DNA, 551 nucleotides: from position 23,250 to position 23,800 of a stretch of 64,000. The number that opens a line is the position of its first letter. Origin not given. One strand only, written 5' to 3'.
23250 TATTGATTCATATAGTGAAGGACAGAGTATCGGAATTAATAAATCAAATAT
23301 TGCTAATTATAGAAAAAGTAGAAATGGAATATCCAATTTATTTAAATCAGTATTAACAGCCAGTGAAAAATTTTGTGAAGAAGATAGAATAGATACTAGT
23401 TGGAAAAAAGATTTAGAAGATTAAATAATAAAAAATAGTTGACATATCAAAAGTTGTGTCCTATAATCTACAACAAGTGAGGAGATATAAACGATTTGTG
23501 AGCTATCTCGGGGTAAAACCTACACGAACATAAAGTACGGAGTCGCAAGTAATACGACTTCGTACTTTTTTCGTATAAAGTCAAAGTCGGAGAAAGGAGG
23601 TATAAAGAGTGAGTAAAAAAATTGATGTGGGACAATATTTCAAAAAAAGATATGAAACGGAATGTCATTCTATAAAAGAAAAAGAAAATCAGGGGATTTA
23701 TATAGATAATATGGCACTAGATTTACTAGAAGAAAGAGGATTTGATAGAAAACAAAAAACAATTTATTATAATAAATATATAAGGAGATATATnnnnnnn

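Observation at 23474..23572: Conserved ~70-nt 5'-UTR RNA element (copy 1) with intrinsic terminator, upstream of a small-ORF + Ham1-NUDIX operon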

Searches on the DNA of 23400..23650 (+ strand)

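Call 4: search_rna_families(source=window, start=23400, end=23650, threshold=evalue, max_evalue=10, show_alignments=4)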
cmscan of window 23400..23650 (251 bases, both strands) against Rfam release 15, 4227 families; matches with E-value up to 10: 1.
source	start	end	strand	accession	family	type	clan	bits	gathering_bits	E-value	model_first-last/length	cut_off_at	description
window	23400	23416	-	RF02219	ZNRD1-AS1_2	Gene; lncRNA;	-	9.4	60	6.8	1-18/76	3'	ZNRD1 antisense RNA 1 conserved region 2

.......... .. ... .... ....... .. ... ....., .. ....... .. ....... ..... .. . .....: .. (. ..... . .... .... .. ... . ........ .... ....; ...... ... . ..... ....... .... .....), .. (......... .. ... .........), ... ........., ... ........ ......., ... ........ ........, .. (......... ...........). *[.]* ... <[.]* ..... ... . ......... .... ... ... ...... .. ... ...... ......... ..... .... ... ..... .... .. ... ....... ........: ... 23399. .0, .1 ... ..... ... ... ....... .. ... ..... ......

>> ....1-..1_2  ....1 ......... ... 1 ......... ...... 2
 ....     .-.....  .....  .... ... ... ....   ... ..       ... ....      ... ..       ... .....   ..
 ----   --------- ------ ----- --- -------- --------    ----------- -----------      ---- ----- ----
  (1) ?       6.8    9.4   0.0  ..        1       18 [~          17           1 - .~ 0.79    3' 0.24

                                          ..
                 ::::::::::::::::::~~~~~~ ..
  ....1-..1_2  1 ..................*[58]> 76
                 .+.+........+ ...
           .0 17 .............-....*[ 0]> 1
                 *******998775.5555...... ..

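Call 31: build_rna_model(alignment_id=A2, structure=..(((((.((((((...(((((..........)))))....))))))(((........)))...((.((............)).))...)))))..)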
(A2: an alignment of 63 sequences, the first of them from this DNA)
Model R1 built from alignment A2 (63 sequences, 96 columns); structure: as given.
model positions 82; base pairs 23; branch points 2; effective number of sequences 1.63; information 0.692 bits per position. Calibrated on 0.2 Mb of random sequence (short: E-values are rough).
structure used (alignment columns):
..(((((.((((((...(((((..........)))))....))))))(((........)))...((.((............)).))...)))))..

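Call 32: search_with_rna_model(model_id=R1, source=window, max_evalue=10, filters=off, show_alignments=4)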
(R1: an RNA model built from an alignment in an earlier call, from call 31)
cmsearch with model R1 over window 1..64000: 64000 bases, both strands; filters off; matches with E-value up to 10: 5.
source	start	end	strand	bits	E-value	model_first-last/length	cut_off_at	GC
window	31965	32046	+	88.2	6.7e-24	1-82/82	no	0.41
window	23474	23549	+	78.6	4.8e-21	1-82/82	no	0.43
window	62764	62836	+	10.3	1.2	1-82/82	no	0.27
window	19309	19375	+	10.1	1.5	1-82/82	no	0.34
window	7214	7312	-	7.5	8.3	1-82/82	no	0.31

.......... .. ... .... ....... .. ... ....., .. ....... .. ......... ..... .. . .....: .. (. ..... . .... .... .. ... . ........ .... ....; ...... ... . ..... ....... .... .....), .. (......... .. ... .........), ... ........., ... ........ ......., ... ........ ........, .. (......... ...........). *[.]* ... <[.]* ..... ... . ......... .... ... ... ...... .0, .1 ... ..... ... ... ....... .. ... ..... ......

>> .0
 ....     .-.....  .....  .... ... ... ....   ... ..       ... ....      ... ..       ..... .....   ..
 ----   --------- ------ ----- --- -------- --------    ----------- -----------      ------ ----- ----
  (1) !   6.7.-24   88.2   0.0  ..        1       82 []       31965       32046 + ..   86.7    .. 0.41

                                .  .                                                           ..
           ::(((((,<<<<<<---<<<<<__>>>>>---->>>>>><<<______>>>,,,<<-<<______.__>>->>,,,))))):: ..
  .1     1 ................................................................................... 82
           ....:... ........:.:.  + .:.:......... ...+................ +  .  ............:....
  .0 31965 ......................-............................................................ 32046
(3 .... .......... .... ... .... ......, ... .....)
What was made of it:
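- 23476..23547 (+): Copy 1 aptamer-like four-way junction. P1 23477-23480/23543-23546; J1/2 G23481; P2a 23482-23487/23504-23509, with the UAA/GAGC internal loop and short P2b; P3 23510-23512/23519-23521; J3/4 ACA 23522-23524; P4 23525-23529/23535-23539; J4/1 GAG 23540-23542. CM hit of 78.6 bits (call 32).
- Checked: The next best hit in the 64-kb window scores 10 bits (call 32).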

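Call 33: search_with_rna_model(model_id=R1, sources=[L001, L002, L003, L004, L005, L006, L007, L010, L011, L012, L013, L014, L015, L016, L017, L018, L020, L021, L022, L024, L025, L026, L027, L028, L029, L030, L031, L032, L033, L035, L036, L038, L039, L040, L041, L042, L043, L044, L045, L046, L047, L048, L049, L050, L051, L052, L054], max_evalue=1)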
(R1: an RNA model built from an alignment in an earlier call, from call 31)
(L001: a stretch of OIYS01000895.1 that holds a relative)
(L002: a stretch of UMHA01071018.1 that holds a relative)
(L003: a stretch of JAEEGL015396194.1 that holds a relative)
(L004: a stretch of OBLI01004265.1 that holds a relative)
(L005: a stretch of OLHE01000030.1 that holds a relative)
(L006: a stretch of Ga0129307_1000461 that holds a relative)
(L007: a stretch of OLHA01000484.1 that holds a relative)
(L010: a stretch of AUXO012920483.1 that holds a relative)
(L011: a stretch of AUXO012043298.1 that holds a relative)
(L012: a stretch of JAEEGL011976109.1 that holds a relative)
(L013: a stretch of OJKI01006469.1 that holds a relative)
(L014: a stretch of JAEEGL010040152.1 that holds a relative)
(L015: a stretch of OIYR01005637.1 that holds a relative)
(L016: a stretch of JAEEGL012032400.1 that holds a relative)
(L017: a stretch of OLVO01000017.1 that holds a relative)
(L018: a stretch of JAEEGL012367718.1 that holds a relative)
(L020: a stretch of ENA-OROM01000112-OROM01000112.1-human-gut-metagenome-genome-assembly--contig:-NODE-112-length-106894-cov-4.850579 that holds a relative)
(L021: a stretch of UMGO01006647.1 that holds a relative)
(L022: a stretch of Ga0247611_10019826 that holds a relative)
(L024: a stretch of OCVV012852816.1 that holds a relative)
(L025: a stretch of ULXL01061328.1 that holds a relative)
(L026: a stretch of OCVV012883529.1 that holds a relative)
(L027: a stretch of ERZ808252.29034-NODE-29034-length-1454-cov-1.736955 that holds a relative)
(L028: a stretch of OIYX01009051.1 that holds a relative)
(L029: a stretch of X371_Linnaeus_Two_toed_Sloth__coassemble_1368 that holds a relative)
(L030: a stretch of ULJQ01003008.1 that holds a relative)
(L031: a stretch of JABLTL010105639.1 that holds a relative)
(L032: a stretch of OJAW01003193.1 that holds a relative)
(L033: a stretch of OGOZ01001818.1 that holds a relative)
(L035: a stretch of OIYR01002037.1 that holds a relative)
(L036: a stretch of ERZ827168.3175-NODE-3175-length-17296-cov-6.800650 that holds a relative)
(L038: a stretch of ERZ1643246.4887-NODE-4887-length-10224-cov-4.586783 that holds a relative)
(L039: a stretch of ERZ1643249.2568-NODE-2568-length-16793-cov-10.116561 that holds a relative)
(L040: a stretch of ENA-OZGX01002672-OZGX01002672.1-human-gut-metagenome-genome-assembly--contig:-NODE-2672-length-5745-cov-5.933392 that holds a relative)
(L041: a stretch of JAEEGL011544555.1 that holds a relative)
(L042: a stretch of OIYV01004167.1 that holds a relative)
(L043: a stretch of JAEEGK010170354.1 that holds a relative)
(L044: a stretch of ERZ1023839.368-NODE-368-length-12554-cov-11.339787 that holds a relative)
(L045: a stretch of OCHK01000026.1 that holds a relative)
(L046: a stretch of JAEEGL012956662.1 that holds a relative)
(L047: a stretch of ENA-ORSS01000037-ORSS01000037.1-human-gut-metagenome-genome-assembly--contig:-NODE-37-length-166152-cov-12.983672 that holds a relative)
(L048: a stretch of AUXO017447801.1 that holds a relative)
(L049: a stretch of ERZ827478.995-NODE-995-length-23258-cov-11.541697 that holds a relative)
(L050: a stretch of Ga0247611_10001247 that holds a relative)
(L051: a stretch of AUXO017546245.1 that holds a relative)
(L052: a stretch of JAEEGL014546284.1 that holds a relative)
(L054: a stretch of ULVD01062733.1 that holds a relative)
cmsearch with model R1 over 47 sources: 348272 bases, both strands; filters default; matches with E-value up to 1: 48.
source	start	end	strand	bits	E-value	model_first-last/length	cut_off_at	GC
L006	2420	2501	+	98.2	3.6e-26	1-82/82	no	0.35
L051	819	900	-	96.1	1.6e-25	1-82/82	no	0.37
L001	7382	7463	+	94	6.7e-25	1-82/82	no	0.35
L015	2268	2349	-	94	6.7e-25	1-82/82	no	0.35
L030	448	529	+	94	6.7e-25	1-82/82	no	0.35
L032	5866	5947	-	94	6.7e-25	1-82/82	no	0.35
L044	851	932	-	94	6.7e-25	1-82/82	no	0.35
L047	6978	7059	-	94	6.7e-25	1-82/82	no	0.35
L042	4848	4925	-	92.7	1.6e-24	1-82/82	no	0.4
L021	4973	5054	-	92.6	1.7e-24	1-82/82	no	0.37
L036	4851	4932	-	92.6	1.7e-24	1-82/82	no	0.37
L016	5451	5533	-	91.5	3.6e-24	1-82/82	no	0.36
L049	10576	10658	-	91.5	3.9e-24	1-82/82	no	0.41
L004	5914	5994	+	91.3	4.3e-24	1-82/82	no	0.41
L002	5651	5736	-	91.3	4.4e-24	1-82/82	no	0.42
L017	5660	5745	-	91.3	4.4e-24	1-82/82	no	0.42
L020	5283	5368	-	91.3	4.4e-24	1-82/82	no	0.42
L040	926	1011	-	91.3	4.4e-24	1-82/82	no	0.42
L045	102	187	-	91.3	4.4e-24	1-82/82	no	0.42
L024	6848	6927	+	90.9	5.7e-24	1-82/82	no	0.4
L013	1107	1188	+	90.8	6.1e-24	1-82/82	no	0.34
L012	1064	1142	+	89.8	1.2e-23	1-82/82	no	0.37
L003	1924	2002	-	89.4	1.6e-23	1-82/82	no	0.39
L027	992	1070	-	89.3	1.8e-23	1-82/82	no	0.41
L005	270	348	+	89.2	1.8e-23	1-82/82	no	0.37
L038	1483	1564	-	88.9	2.3e-23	1-82/82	no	0.41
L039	3803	3884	-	88.9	2.3e-23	1-82/82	no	0.41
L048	4137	4220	+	88.6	2.7e-23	1-82/82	no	0.4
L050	8138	8221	+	88.6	2.7e-23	1-82/82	no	0.4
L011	169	248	+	88.6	2.7e-23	1-82/82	no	0.39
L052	6658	6733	+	88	4.2e-23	1-82/82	no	0.38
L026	9991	10070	-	87.8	4.7e-23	1-82/82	no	0.39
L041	4648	4727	+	87.4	6.3e-23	1-82/82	no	0.41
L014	1542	1619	+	87.4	6.5e-23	1-82/82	no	0.42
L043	2638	2715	-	87.4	6.5e-23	1-82/82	no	0.42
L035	5702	5782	-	87.4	6.5e-23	1-82/82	no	0.44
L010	1037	1112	+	86.3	1.3e-22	1-82/82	no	0.39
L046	1061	1136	+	86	1.7e-22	1-82/82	no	0.41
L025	9666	9744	-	85.6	2.2e-22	1-82/82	no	0.43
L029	7833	7911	+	85.6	2.2e-22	1-82/82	no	0.43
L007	6176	6258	+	85.3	2.6e-22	1-82/82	no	0.41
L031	4636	4718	+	84.1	5.9e-22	1-82/82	no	0.41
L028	162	245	+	83.8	7.4e-22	1-82/82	no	0.44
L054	184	267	+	83.8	7.4e-22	1-82/82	no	0.44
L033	7149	7231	-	83.4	1e-21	1-82/82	no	0.42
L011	837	908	+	56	1.6e-13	1-82/82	no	0.38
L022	1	57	+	51.9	2.6e-12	27-82/82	5'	0.46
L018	7862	7902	-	40.1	8.4e-09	41-82/82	5'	0.41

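Call 34: search_with_rna_model(model_id=R1, sources=[L059, L062, L065, L067, L068, L069, L070, L072, L075, L076, L079, L085, L087, L090, L095, L098, L099, L100, L108, L109, L110, L113, L114, L115, L116, L117, L119, L120, L121, L122, L124, L129, L131, L133, L134, L136, L138, L142, L148, L149, L152, L153, L154, L158, L159, L160, L162, L163, L165, L166, L172], max_evalue=1)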
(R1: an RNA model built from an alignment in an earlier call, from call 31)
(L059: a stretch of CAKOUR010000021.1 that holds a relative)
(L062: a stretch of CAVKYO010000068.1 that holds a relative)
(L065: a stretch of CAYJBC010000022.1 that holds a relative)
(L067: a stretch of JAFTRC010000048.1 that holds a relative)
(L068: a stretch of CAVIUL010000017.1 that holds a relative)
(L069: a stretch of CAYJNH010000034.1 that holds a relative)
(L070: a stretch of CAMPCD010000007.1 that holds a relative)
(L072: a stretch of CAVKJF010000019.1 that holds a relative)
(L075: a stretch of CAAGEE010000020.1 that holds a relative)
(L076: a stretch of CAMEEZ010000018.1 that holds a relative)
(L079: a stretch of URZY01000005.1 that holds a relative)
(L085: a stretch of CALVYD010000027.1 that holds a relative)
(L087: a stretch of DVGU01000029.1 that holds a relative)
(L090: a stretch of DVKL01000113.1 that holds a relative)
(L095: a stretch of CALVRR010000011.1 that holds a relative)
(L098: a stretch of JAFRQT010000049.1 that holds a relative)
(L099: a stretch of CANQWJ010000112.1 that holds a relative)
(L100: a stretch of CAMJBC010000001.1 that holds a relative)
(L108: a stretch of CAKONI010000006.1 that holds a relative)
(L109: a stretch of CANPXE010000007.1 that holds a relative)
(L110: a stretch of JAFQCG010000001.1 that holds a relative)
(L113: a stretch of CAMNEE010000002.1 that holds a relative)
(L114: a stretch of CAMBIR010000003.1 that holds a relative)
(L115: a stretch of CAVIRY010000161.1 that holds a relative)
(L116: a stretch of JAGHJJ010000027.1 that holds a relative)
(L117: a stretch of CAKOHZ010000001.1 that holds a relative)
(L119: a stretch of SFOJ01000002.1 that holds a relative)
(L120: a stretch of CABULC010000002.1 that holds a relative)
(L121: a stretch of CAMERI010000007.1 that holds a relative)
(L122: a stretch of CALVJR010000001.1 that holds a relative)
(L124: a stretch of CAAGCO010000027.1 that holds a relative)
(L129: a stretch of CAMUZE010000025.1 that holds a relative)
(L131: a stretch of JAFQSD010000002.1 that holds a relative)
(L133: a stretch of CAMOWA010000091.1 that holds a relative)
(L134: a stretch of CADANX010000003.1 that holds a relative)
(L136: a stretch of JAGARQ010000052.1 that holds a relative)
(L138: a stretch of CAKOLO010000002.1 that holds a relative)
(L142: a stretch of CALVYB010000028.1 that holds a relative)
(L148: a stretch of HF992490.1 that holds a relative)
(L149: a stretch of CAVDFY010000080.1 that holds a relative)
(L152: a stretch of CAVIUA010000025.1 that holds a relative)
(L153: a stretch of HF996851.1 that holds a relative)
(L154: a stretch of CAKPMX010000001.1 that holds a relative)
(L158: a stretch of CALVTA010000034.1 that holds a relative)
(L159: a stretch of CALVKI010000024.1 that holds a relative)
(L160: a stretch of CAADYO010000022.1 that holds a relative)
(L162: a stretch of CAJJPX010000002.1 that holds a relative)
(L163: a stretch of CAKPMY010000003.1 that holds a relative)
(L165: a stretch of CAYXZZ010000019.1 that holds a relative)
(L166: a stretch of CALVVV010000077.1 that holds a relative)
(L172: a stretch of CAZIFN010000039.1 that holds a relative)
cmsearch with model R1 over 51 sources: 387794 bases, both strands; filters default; matches with E-value up to 1: 57.
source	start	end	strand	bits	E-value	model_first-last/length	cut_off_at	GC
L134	4078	4160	+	97.9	5e-26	1-82/82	no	0.36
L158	4762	4843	+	95.9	2e-25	1-82/82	no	0.4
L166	2766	2847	-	94.9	4e-25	1-82/82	no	0.4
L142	264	346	-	94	7.5e-25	1-82/82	no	0.42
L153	3100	3181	+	92.9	1.6e-24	1-82/82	no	0.34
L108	4270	4347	-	92.7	1.8e-24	1-82/82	no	0.4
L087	2228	2313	+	91.5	4.1e-24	1-82/82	no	0.42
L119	2837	2917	+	91.3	4.8e-24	1-82/82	no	0.41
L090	3426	3511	-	91.3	4.9e-24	1-82/82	no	0.42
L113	4135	4214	+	90.9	6.3e-24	1-82/82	no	0.4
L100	7299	7378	-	90.6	7.5e-24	1-82/82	no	0.39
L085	140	221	+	88.9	2.5e-23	1-82/82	no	0.41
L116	1419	1500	+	88.9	2.5e-23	1-82/82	no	0.41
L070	4273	4356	+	88.6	3e-23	1-82/82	no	0.4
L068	4616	4698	-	88.4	3.5e-23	1-82/82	no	0.39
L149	6117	6199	+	88.4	3.5e-23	1-82/82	no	0.39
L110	1196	1285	+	88.2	4.1e-23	1-82/82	no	0.37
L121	4471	4551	+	88.1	4.3e-23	1-82/82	no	0.42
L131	6448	6536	-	87.6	6e-23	1-82/82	no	0.37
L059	3683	3760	-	87.5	6.4e-23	1-82/82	no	0.41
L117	1925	2005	+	87.4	7.2e-23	1-82/82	no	0.44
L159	1014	1095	+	86.9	9.8e-23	1-82/82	no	0.44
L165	3819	3896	+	86.9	1e-22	1-82/82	no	0.44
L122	7342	7423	+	86.7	1.2e-22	1-82/82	no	0.41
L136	7280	7369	-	86.6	1.2e-22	1-82/82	no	0.39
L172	2691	2774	+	86.1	1.8e-22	1-82/82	no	0.38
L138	7214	7295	-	85.7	2.2e-22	1-82/82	no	0.41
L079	507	585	+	85.6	2.5e-22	1-82/82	no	0.43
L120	6012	6094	+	85.3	2.9e-22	1-82/82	no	0.41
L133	4872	4951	-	85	3.8e-22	1-82/82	no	0.39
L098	3077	3152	+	84.6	4.7e-22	1-82/82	no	0.41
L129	2871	2946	+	84.6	4.7e-22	1-82/82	no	0.41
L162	209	292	+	83.8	8.3e-22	1-82/82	no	0.44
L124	6314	6396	+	83.4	1.1e-21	1-82/82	no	0.42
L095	3744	3825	+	82.6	1.9e-21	1-82/82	no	0.43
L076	1305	1386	-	81.7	3.7e-21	1-82/82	no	0.41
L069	3258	3337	-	80.5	8.2e-21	1-82/82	no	0.4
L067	3889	3971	+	80.4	8.8e-21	1-82/82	no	0.36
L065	2852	2931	-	78.5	3.3e-20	1-82/82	no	0.4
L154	316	390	-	77.8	5.1e-20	1-82/82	no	0.41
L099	4539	4621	+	77.5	6.4e-20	1-82/82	no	0.46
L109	750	832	+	77.5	6.4e-20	1-82/82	no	0.46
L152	1825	1899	-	75.9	1.9e-19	1-82/82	no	0.43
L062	1769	1843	+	75.6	2.3e-19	1-82/82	no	0.43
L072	4160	4234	+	75.6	2.3e-19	1-82/82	no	0.43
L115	1004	1078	+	75.6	2.3e-19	1-82/82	no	0.43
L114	4226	4302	-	75.4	2.6e-19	1-82/82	no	0.43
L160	3096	3170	-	75.1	3.3e-19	1-82/82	no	0.43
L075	4547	4622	-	75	3.5e-19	1-82/82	no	0.42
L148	5050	5125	-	75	3.5e-19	1-82/82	no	0.42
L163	5020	5094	-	74.1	6.8e-19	1-82/82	no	0.43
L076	741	813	-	62.9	1.4e-15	1-82/82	no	0.37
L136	6542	6629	-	57.2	7.5e-14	1-82/82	no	0.32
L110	1933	2018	+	57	8.8e-14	1-82/82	no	0.3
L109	1502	1584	+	54.8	4e-13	1-82/82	no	0.34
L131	5710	5795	-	54.7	4.2e-13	1-82/82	no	0.3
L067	4026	4097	+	54.4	5.2e-13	1-82/82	no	0.38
